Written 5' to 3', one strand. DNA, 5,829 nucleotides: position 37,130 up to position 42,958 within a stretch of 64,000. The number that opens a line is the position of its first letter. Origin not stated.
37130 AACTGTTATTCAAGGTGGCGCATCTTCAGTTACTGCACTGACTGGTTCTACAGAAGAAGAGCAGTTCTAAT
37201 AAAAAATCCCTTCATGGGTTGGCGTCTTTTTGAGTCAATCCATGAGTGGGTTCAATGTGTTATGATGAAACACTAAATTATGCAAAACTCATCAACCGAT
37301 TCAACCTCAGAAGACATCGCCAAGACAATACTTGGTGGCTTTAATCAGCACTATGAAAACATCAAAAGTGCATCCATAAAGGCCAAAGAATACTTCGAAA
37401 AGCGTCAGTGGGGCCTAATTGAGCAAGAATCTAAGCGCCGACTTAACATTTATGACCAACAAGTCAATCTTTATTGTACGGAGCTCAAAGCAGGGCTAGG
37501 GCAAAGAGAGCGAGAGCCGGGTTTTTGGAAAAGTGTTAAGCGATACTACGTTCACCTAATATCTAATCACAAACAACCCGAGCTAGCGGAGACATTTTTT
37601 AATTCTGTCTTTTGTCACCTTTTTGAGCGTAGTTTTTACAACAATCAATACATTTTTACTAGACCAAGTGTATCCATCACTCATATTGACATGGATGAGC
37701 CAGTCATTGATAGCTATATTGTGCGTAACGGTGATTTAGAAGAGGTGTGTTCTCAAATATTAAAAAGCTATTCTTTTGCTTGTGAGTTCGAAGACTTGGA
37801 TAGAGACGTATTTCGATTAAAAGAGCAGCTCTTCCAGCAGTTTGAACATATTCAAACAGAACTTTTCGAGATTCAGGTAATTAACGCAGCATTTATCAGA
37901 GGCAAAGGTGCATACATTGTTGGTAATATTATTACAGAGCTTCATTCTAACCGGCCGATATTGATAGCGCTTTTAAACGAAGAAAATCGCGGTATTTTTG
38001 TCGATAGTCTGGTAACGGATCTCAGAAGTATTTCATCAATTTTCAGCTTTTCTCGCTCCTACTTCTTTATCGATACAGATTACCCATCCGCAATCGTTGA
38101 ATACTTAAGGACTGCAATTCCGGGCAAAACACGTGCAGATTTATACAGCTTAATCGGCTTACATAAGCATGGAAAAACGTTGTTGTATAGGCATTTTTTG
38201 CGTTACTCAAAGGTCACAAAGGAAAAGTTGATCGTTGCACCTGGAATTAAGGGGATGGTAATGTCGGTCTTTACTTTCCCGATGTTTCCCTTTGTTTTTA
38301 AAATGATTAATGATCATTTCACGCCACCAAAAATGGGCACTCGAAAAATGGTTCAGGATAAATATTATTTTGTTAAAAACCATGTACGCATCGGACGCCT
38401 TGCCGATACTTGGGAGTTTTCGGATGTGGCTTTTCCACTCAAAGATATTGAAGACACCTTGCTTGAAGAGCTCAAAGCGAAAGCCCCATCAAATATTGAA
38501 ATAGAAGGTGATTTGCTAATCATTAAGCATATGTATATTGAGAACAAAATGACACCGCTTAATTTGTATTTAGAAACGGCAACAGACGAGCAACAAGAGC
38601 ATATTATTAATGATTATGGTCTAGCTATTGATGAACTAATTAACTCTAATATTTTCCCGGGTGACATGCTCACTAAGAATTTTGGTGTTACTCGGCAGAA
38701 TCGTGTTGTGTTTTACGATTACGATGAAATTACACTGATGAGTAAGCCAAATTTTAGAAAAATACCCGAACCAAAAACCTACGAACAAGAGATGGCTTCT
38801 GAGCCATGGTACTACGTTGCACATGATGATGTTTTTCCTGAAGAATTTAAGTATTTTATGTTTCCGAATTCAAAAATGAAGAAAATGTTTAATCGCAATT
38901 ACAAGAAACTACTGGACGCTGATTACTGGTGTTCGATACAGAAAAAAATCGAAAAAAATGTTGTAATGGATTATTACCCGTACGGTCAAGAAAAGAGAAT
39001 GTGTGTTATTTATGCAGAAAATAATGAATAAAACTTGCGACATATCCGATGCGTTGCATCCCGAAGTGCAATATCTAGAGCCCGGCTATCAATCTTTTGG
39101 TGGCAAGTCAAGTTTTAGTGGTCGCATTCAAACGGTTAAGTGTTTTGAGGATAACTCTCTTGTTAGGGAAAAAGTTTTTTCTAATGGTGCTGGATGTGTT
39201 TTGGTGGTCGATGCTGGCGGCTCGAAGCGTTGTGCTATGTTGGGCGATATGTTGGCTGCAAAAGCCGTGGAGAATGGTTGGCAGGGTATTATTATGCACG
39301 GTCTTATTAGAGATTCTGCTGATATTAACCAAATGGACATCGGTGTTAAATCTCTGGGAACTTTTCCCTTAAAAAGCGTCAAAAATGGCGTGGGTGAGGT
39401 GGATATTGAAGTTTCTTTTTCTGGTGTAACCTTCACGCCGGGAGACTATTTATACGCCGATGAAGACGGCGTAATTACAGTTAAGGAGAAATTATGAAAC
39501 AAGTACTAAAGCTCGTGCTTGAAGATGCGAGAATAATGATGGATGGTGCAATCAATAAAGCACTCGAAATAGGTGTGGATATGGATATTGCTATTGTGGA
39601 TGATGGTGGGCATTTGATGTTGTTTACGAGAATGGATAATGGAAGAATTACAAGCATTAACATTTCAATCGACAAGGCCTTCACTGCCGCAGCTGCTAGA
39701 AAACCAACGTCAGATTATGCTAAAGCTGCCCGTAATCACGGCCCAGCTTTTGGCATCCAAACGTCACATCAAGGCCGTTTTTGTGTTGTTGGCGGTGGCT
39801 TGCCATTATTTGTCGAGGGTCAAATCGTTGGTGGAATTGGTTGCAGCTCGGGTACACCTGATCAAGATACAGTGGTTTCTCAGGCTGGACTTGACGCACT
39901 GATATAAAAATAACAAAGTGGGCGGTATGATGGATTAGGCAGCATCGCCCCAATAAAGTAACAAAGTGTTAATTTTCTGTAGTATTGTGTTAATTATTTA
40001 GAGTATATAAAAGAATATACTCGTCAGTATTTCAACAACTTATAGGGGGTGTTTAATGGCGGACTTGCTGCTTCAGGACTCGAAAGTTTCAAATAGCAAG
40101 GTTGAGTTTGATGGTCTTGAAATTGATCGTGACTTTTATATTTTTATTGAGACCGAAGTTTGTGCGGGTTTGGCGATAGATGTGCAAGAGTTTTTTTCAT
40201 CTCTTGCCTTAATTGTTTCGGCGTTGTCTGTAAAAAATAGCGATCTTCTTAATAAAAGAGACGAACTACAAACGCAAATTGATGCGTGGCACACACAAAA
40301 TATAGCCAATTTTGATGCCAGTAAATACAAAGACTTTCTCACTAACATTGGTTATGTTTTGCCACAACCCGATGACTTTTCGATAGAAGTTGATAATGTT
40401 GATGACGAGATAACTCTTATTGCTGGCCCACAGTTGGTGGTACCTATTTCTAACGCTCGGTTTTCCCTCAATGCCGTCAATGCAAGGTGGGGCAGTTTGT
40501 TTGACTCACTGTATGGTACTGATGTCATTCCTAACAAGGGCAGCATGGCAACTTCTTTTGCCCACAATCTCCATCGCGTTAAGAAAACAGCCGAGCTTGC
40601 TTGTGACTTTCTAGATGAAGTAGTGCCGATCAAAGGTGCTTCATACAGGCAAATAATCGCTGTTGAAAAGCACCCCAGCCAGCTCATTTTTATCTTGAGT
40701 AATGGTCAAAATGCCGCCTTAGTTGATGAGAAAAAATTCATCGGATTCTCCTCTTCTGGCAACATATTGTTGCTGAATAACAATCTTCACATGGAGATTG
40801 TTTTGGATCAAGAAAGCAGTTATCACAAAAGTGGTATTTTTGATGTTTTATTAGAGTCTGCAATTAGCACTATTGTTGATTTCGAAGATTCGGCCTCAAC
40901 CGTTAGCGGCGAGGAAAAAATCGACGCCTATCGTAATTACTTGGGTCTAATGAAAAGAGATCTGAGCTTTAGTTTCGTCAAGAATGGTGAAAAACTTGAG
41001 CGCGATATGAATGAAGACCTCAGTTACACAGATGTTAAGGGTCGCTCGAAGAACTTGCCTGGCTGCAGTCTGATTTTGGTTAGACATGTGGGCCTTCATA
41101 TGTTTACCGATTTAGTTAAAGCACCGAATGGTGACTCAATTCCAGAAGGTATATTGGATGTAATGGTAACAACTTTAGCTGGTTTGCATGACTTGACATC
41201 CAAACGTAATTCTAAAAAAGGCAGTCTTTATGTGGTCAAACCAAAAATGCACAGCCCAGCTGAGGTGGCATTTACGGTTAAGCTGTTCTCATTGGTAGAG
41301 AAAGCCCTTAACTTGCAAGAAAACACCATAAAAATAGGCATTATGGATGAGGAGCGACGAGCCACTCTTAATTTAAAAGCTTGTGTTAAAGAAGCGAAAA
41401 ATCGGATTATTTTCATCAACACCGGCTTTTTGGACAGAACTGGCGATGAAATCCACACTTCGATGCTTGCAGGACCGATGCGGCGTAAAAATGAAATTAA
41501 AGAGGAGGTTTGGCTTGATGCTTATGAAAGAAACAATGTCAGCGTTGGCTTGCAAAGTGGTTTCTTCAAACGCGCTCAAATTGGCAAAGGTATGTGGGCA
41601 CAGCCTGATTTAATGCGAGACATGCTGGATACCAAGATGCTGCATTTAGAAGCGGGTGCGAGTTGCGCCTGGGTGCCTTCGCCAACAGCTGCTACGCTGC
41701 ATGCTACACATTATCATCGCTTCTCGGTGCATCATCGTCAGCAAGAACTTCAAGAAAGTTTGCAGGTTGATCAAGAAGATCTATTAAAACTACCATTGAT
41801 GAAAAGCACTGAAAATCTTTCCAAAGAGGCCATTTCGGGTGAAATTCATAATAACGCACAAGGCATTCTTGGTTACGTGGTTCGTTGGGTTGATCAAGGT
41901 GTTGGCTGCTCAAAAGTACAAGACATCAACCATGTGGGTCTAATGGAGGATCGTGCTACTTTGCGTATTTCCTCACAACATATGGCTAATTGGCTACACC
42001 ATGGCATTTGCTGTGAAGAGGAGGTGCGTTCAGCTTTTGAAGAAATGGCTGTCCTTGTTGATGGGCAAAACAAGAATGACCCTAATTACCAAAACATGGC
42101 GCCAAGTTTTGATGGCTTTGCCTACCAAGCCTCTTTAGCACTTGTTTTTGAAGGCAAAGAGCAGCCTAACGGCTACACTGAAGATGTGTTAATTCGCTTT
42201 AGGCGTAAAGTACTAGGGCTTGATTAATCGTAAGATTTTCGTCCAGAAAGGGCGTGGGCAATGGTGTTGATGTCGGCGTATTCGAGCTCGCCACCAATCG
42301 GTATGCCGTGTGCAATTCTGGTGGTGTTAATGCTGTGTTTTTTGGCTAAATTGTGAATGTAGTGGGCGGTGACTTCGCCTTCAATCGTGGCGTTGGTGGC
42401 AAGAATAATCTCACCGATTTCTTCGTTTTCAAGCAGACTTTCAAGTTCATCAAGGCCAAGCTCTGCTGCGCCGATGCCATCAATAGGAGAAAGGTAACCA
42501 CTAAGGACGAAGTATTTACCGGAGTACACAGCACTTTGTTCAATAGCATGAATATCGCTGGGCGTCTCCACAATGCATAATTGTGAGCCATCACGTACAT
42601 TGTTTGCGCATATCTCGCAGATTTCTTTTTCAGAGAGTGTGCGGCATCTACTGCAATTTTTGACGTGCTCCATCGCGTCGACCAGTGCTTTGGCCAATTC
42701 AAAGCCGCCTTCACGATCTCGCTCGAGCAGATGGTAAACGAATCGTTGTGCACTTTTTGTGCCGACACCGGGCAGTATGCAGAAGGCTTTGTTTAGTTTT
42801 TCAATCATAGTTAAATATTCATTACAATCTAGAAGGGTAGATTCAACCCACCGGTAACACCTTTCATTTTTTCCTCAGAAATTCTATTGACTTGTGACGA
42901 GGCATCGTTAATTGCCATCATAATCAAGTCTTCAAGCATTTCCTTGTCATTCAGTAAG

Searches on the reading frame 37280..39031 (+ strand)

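Call 64: search_protein_families(library=pfam, proteins=[window:37280-39031:+], max_evalue=0.00001)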
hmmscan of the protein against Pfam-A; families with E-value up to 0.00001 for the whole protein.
window:37280-39031:+ (583 aa): 2 families
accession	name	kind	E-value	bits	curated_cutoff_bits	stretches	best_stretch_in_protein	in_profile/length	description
PF06315.17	AceK_kinase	-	3.7e-106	354.8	29.3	1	315-569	1-255/256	Isocitrate dehydrogenase kinase/phosphatase (AceK) kinase domain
PF20423.3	AceK_regulatory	-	2.3e-93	313.1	25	1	14-311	1-299/302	Isocitrate dehydrogenase kinase/phosphatase (AceK), regulatory domain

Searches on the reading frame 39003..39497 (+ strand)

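Call 64: search_protein_families(library=pfam, proteins=[window:39003-39497:+], max_evalue=0.00001)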
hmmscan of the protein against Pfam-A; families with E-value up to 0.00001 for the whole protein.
window:39003-39497:+ (164 aa): 1 family
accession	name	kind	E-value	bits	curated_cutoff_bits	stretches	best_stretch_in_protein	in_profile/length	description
PF03737.21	RraA-like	-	2.7e-47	161.2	24.5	1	11-158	1-151/152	Aldolase/RraA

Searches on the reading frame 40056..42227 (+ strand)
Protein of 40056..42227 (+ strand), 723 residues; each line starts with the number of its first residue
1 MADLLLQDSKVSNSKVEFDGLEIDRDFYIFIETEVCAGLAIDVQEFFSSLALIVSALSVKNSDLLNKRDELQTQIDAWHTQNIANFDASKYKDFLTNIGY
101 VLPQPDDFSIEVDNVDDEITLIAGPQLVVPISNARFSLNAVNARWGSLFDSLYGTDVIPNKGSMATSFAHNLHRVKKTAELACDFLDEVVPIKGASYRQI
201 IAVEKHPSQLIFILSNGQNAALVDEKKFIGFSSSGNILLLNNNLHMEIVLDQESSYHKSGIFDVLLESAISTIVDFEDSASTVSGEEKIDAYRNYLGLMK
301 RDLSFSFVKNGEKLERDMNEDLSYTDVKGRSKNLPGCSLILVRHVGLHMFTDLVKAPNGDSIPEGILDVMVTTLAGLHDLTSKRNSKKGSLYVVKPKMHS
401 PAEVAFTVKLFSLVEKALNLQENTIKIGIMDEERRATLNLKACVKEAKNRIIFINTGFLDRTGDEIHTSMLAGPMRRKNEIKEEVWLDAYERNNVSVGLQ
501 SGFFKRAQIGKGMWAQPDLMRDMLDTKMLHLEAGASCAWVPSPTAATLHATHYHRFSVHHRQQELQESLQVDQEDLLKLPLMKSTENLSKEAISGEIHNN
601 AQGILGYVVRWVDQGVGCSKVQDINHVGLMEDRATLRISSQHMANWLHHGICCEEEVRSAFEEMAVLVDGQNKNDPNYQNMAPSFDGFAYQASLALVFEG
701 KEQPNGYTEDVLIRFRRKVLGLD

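Call 64: search_protein_families(library=pfam, proteins=[window:40056-42227:+], max_evalue=0.00001)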
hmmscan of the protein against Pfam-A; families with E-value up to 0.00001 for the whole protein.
window:40056-42227:+ (723 aa): 4 families
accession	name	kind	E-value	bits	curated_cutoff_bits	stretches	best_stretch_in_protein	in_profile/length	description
PF01274.28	MS_TIM-barrel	-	3.5e-58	196.9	26.4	1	340-577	2-246/248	Malate synthase, TIM barrel domain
PF20659.2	MS_C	-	7e-22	78.5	23.1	1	593-686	3-98/118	Malate synthase, C-terminal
PF20656.2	MS_N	-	4e-08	33.1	23.5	1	30-82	5-57/64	Malate synthase, N-terminal domain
PF20658.2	MSG_insertion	-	2.1e-07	31.5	24.8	1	171-233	2-64/76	Malate synthase G, alpha-beta insertion domain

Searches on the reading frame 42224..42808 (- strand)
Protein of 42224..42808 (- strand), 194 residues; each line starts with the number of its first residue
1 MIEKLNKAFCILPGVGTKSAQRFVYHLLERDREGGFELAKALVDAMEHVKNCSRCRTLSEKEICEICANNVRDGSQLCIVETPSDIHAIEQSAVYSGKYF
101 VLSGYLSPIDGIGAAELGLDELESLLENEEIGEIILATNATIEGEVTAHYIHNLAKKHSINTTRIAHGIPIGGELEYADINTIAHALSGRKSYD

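Call 64: search_protein_families(library=pfam, proteins=[window:42224-42808:-], max_evalue=0.00001)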
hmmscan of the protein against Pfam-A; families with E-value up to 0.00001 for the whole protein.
window:42224-42808:- (194 aa): 5 families
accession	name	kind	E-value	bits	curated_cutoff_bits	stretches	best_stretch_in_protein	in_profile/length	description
PF13662.12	Toprim_4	-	1.7e-19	70.3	25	1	75-166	1-85/85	Toprim domain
PF21176.3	RecR_HhH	-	2.5e-18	66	27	1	2-46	1-45/45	RecR, helix-hairpin-helix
PF21175.2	RecR_C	-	1.3e-11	44.1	22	1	168-191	1-24/24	RecR, C-terminal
PF01751.28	Toprim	-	1e-09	38.9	23.1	1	76-157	1-86/96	Toprim domain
PF02132.21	RecR_ZnF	-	8.6e-08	32.2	22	1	49-69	1-21/21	RecR, Cys4-zinc finger domain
